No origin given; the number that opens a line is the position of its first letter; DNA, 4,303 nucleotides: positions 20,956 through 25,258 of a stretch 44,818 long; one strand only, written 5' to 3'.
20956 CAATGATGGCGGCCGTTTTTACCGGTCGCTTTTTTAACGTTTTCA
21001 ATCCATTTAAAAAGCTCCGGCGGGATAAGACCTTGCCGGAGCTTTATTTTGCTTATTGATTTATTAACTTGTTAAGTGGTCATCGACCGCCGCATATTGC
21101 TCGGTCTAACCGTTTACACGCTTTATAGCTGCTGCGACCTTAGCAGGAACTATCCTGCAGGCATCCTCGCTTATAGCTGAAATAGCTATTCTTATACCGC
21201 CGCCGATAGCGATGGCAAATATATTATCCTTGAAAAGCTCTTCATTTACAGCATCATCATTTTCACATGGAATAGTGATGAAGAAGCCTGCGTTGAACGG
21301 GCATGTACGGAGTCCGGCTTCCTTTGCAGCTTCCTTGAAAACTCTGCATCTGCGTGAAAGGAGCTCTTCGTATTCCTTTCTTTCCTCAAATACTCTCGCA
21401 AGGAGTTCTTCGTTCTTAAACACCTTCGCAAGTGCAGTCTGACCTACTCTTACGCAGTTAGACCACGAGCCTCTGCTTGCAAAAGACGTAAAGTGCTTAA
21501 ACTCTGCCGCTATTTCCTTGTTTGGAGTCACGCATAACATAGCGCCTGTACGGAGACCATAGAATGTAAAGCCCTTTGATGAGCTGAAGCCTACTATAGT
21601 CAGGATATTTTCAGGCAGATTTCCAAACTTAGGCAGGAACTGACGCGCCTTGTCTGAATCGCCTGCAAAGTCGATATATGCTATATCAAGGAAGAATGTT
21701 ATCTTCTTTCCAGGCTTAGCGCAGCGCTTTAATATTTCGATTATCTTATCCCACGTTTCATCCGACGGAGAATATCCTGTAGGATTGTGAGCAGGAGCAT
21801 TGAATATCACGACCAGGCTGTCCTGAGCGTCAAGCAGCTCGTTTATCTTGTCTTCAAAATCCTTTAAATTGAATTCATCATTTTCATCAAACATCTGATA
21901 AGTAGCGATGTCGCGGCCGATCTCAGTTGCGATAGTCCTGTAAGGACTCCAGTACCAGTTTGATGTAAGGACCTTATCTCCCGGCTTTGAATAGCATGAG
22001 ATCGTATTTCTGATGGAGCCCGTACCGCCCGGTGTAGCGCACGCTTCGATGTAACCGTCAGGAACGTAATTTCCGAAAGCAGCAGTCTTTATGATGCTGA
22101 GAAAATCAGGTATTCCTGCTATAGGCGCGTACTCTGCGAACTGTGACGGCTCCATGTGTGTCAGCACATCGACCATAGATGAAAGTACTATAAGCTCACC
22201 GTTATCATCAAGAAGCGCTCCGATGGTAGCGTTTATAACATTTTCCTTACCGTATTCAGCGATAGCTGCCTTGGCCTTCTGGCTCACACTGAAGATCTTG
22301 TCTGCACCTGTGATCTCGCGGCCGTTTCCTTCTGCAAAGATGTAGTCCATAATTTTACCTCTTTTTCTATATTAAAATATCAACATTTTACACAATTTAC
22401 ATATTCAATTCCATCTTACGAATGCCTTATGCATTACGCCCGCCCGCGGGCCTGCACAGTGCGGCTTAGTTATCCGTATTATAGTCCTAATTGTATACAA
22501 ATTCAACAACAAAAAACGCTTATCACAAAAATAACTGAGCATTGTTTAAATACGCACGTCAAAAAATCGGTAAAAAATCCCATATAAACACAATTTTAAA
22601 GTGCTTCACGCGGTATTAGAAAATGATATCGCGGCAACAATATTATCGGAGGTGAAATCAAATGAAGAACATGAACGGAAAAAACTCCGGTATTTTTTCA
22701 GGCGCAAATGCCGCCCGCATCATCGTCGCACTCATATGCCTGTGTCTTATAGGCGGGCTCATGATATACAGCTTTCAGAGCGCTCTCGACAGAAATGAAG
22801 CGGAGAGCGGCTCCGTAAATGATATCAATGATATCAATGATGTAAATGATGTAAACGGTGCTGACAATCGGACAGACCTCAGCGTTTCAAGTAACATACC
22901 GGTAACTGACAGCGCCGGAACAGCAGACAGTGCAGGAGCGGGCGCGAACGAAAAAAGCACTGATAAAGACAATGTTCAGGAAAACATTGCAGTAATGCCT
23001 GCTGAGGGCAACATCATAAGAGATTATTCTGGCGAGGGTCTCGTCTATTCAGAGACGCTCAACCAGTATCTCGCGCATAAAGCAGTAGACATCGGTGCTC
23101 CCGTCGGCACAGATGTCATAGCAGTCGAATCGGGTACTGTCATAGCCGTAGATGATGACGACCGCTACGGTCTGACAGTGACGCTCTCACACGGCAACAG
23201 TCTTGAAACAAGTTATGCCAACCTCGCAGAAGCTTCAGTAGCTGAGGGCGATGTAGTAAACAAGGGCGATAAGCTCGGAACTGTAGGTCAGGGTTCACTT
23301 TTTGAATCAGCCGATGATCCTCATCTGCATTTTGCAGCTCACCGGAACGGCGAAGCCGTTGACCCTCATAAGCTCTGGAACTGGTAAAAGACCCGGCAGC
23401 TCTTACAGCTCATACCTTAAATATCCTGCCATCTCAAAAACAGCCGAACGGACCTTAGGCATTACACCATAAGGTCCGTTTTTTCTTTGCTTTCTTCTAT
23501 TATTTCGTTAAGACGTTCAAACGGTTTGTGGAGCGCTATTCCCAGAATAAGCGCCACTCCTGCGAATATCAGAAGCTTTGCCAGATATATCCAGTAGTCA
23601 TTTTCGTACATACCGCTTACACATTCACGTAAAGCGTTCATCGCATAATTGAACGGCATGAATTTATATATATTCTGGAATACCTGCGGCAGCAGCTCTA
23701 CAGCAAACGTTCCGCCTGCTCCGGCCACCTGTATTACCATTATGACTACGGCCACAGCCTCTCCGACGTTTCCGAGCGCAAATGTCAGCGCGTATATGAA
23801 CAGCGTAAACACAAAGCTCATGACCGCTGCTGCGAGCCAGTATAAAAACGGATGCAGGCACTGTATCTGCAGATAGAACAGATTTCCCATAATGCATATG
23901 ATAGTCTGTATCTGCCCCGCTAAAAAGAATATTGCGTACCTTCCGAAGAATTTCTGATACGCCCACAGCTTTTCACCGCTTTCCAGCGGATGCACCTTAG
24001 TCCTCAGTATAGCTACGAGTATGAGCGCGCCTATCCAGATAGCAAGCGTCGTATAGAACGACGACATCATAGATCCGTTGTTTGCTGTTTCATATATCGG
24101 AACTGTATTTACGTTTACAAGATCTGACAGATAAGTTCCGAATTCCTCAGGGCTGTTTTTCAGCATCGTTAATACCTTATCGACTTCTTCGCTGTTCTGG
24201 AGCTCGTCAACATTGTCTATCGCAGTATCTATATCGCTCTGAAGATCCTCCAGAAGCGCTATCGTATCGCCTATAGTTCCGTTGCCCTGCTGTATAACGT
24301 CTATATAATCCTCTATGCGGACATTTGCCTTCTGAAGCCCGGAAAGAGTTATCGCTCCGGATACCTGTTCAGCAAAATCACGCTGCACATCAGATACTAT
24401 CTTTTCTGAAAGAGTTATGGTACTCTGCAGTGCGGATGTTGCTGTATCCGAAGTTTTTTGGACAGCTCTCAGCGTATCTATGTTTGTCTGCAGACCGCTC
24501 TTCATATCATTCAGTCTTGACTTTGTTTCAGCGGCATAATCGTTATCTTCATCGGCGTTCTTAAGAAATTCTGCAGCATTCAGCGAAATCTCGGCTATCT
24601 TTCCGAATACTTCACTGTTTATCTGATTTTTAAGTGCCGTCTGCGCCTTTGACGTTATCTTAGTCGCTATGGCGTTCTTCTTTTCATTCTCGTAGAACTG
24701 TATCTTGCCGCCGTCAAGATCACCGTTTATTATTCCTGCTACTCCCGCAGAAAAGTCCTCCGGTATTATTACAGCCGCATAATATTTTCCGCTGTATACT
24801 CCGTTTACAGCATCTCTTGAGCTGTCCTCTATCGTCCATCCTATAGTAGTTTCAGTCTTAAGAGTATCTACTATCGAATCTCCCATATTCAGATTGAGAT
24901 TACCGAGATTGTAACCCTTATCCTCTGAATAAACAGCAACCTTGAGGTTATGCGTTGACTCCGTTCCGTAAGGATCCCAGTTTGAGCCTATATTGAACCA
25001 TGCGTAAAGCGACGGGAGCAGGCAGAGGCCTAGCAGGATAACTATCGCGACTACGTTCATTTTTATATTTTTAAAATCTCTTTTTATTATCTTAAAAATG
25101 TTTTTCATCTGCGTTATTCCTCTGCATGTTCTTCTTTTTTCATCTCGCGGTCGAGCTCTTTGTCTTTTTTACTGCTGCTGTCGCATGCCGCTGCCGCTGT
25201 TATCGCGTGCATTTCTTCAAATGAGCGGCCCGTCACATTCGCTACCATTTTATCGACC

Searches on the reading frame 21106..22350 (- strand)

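Call 93: search_protein_families(library=pfam, proteins=[window:21106-22350:-], max_evalue=0.00001)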
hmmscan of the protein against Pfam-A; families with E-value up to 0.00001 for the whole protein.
window:21106-22350:- (414 aa): 1 family
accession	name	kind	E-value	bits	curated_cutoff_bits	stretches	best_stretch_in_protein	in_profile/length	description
PF00155.27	Aminotran_1_2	-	2.4e-32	113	19.7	1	37-398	2-354/361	Aminotransferase class I and II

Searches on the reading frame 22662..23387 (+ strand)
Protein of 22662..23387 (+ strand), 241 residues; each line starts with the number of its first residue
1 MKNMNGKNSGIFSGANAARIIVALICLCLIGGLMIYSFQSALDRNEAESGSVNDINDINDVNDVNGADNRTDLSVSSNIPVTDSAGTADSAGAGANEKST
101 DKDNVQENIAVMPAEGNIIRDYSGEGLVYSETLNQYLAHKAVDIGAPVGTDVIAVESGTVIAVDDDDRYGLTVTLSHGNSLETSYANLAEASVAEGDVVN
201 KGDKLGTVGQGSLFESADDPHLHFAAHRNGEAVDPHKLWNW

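Call 93: search_protein_families(library=pfam, proteins=[window:22662-23387:+], max_evalue=0.00001)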
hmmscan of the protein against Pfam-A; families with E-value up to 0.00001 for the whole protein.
window:22662-23387:+ (241 aa): 1 family
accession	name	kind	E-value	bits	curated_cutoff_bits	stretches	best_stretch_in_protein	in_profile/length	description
PF01551.29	Peptidase_M23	-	6.4e-26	90.8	28.7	1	139-235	3-96/96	Peptidase family M23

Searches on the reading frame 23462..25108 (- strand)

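Call 93: search_protein_families(library=pfam, proteins=[window:23462-25108:-], max_evalue=0.00001)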
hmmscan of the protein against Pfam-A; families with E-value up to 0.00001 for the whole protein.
window:23462-25108:- (548 aa): 1 family
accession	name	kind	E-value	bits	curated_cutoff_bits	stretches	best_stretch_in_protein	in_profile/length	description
PF12698.13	ABC2_membrane_3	-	9.3e-20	71.4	31.6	1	22-524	6-346/347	ABC-2 family transporter protein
